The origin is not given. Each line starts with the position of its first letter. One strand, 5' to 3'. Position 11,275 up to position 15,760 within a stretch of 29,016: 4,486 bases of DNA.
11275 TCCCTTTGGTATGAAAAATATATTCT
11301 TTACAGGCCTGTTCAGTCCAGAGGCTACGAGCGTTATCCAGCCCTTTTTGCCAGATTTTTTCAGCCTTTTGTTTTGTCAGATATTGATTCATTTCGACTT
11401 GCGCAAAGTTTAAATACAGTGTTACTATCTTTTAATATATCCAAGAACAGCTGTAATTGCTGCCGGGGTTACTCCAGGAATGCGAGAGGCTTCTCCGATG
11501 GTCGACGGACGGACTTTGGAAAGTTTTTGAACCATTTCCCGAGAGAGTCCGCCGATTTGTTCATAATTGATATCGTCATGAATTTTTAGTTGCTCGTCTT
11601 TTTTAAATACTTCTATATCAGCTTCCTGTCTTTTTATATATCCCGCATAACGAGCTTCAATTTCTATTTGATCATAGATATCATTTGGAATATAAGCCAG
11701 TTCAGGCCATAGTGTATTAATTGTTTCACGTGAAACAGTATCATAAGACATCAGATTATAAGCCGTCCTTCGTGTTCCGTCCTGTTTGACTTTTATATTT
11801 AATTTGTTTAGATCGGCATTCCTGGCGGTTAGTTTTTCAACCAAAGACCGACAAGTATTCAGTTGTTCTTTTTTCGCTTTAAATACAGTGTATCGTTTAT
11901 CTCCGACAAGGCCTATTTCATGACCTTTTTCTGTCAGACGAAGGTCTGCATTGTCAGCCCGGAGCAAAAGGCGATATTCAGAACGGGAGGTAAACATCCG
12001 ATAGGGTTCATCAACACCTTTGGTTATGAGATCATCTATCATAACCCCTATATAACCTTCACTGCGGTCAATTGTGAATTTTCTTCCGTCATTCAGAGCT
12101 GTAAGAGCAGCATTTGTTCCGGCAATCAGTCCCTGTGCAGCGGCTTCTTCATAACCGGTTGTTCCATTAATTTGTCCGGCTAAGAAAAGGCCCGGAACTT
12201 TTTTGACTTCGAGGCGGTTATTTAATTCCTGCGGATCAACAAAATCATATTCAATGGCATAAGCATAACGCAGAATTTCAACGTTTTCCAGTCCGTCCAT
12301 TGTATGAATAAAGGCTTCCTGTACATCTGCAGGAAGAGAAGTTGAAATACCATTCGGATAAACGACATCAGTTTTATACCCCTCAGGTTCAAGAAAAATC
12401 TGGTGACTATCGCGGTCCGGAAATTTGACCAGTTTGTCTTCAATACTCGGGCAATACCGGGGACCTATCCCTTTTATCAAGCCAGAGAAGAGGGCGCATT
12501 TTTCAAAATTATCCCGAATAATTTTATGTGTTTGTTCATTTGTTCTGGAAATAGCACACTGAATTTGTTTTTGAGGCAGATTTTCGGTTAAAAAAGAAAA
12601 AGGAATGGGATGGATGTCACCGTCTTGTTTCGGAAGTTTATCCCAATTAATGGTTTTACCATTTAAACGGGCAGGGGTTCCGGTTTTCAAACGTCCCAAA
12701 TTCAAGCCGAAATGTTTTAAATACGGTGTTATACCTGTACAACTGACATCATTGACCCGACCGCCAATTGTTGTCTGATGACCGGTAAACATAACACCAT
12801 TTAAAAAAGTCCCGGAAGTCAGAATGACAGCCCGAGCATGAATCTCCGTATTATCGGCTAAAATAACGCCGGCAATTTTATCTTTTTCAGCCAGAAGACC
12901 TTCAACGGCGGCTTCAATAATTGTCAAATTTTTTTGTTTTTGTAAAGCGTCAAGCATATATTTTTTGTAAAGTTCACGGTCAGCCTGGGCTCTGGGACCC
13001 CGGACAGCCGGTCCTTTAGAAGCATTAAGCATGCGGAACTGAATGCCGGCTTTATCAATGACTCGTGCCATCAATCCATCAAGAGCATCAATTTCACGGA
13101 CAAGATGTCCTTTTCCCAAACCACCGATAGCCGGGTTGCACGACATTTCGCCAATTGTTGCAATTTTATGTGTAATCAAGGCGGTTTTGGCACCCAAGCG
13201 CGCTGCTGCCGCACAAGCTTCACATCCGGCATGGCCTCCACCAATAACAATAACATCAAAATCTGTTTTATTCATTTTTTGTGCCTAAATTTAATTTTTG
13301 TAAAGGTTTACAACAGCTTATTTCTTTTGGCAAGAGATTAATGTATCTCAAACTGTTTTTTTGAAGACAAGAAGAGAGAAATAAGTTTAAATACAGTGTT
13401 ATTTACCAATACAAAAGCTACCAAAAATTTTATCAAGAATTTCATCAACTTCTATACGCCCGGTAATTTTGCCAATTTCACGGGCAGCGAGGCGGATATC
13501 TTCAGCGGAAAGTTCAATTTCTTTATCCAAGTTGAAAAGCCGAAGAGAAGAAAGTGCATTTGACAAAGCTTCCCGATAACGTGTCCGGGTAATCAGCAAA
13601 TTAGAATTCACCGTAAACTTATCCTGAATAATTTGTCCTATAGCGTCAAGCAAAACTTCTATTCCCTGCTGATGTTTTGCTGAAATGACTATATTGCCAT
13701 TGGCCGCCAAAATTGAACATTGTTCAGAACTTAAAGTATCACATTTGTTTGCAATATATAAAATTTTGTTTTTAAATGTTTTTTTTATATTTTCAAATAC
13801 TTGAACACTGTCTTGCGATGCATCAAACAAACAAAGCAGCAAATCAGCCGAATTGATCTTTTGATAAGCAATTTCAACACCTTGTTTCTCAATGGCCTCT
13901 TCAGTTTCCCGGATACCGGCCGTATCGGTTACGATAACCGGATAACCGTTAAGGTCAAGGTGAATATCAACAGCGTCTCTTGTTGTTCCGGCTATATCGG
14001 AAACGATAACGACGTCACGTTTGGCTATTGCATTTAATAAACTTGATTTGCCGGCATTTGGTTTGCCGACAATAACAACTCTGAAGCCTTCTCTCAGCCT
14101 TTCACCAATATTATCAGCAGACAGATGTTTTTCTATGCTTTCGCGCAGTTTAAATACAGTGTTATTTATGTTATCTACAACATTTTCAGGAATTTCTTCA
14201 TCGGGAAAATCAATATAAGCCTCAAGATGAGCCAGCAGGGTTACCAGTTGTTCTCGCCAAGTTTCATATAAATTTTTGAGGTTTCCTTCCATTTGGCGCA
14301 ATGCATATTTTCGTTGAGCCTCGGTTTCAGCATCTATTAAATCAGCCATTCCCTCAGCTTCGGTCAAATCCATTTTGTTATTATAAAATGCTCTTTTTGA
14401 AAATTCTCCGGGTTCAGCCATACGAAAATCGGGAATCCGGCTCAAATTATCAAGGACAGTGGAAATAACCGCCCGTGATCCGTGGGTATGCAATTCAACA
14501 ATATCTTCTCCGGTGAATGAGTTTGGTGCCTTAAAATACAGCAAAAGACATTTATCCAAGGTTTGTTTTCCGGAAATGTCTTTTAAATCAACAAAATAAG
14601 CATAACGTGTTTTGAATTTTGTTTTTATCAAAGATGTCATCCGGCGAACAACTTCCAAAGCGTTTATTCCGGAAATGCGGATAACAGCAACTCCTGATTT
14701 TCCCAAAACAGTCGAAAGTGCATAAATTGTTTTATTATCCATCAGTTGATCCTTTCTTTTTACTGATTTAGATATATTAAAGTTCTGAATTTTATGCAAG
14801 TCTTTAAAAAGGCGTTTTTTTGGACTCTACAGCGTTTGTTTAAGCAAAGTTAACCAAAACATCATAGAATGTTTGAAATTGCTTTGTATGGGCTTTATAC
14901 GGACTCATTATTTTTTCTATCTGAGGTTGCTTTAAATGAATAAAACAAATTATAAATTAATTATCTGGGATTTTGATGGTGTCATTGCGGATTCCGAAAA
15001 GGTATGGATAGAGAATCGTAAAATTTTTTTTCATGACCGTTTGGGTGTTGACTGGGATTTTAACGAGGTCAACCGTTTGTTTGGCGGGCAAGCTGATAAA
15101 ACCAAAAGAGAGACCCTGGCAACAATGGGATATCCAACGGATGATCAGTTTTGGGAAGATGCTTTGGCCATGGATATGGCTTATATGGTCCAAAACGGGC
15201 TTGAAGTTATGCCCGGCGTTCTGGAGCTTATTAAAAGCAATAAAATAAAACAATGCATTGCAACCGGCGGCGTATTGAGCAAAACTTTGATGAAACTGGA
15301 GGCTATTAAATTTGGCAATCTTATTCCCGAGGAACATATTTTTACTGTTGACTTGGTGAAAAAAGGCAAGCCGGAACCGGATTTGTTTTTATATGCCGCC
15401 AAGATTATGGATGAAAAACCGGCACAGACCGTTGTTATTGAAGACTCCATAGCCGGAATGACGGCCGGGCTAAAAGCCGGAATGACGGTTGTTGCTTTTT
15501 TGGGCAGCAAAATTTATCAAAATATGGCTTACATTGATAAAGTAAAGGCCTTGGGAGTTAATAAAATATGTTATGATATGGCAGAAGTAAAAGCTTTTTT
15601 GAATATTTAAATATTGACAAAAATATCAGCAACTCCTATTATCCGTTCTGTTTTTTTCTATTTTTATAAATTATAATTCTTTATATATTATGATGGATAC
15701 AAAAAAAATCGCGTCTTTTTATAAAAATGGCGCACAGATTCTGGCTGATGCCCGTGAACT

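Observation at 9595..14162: Eight co-oriented copies of an unexplained 14-18 bp motif interleaved with parS: candidate second centromere-region DNA-binding system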

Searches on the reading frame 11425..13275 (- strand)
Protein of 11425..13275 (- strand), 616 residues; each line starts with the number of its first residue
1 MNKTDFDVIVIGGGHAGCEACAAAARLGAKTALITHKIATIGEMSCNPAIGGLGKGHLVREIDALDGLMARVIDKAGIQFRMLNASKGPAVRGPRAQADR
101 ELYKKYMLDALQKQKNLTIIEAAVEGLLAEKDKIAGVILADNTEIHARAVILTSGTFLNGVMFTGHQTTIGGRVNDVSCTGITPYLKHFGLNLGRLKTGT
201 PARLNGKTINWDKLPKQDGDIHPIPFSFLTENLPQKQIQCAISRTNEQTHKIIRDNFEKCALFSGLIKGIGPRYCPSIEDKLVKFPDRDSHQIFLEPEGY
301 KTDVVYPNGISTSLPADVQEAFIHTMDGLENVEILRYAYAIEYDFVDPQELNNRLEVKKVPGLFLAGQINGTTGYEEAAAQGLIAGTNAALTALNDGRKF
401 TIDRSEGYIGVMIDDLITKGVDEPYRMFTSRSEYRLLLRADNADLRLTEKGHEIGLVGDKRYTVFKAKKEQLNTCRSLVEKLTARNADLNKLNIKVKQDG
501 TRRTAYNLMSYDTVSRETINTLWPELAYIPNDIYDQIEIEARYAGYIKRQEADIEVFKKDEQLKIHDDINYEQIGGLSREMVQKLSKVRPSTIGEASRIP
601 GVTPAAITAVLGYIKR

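Call 9: search_protein_families(library=pfam, proteins=[window:11425-13275:-])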
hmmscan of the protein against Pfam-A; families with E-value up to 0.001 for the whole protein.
window:11425-13275:- (616 aa): 9 families
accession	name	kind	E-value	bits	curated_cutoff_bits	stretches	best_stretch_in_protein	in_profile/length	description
PF01134.28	GIDA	-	1.1e-165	551.9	22.1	1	7-395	1-389/391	Glucose inhibited division protein A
PF13932.14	SAM_GIDA_C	-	4.4e-25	87.7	27.1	1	556-610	2-56/57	tRNA modifying enzyme MnmG/GidA C-terminal helical bundle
PF21680.2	GIDA_C_1st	-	4.4e-18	66.3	24.7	1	459-551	1-96/96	tRNA modifying enzyme MnmG/GidA C-terminal helical domain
PF12831.13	FAD_oxidored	-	5.9e-09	36.2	27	1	7-151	1-141/416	FAD dependent oxidoreductase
PF00890.30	FAD_binding_2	-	1.4e-06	28.2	20.4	1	7-37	1-31/414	FAD binding domain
PF03486.20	HI0933_like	-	6.4e-05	23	50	0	7-37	2-32/244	HI0933-like protein Rossmann domain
PF07992.20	Pyr_redox_2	-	6.9e-05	22.8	26.1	1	6-37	1-33/291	Pyridine nucleotide-disulphide oxidoreductase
PF05834.18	Lycopene_cycl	-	0.00051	19.7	23.4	0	7-174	1-160/380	Lycopene cyclase protein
PF01266.30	DAO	-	0.00099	19.2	27.9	0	66-159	103-207/353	FAD dependent oxidoreductase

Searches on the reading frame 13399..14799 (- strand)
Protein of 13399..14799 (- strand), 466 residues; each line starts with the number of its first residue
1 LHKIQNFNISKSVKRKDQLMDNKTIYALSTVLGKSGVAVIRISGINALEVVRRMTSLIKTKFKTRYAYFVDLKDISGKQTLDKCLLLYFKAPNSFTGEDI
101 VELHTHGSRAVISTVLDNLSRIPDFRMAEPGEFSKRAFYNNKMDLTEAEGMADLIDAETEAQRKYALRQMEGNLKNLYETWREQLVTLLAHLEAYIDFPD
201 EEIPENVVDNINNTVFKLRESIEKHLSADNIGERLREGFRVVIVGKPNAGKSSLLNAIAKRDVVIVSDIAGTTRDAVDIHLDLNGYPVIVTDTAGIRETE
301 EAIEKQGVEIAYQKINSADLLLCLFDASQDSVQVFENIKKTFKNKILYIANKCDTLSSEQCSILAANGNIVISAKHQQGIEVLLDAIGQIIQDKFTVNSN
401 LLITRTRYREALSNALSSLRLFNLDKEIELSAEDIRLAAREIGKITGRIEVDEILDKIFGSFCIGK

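Call 9: search_protein_families(library=pfam, proteins=[window:13399-14799:-])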
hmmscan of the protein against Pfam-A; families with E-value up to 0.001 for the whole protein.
window:13399-14799:- (466 aa): 10 families
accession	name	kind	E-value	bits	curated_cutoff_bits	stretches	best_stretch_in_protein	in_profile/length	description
PF12631.12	MnmE_helical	-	2.3e-52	178.6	40.1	1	145-463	1-211/211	MnmE helical domain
PF10396.14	TrmE_N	-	6.6e-38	130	29.8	1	24-142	1-117/117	GTP-binding protein TrmE N-terminus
PF01926.29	MMR_HSR1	-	9.6e-26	90.6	21.9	1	240-352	1-113/113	50S ribosome-binding GTPase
PF00350.29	Dynamin_N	-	3.3e-09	37.4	27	1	241-281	1-40/168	Dynamin family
PF02421.24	FeoB_N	-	1.1e-08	35.2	27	1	240-364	2-126/156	Ferrous iron transport protein B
PF16897.10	MMR_HSR1_Xtn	-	4.7e-06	27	35.2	1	313-387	27-100/106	C-terminal region of MMR_HSR1 domain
PF04548.22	AIG1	-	3.8e-05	23.5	27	1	240-347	2-116/212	AIG1 family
PF03193.22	RsgA_GTPase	-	4.1e-05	23.9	30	1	207-300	78-172/174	RsgA GTPase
PF13238.12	AAA_18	-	0.00013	22.8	29.4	0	241-270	1-32/128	AAA domain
PF00005.33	ABC_tran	-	0.00081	20.4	25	0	230-262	3-35/137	ABC transporter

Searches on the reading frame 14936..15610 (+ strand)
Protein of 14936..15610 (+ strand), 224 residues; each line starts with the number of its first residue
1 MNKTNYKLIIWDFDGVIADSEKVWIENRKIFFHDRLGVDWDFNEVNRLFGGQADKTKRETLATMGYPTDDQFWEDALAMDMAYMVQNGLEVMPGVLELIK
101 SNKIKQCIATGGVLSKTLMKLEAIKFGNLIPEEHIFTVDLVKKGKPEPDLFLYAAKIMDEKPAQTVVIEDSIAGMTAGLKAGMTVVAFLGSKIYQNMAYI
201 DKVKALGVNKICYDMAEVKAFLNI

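Call 9: search_protein_families(library=pfam, proteins=[window:14936-15610:+])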
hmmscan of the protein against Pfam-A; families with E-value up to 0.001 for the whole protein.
window:14936-15610:+ (224 aa): 3 families
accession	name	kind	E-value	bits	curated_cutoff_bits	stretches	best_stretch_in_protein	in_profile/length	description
PF13419.12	HAD_2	-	1.6e-19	71.2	23.8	1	9-187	1-177/178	Haloacid dehalogenase-like hydrolase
PF00702.32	Hydrolase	-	5e-18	66.6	26.4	1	6-182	1-191/191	haloacid dehalogenase-like hydrolase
PF13242.12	Hydrolase_like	-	0.00014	22.1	22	1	144-188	3-48/75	HAD-hyrolase-like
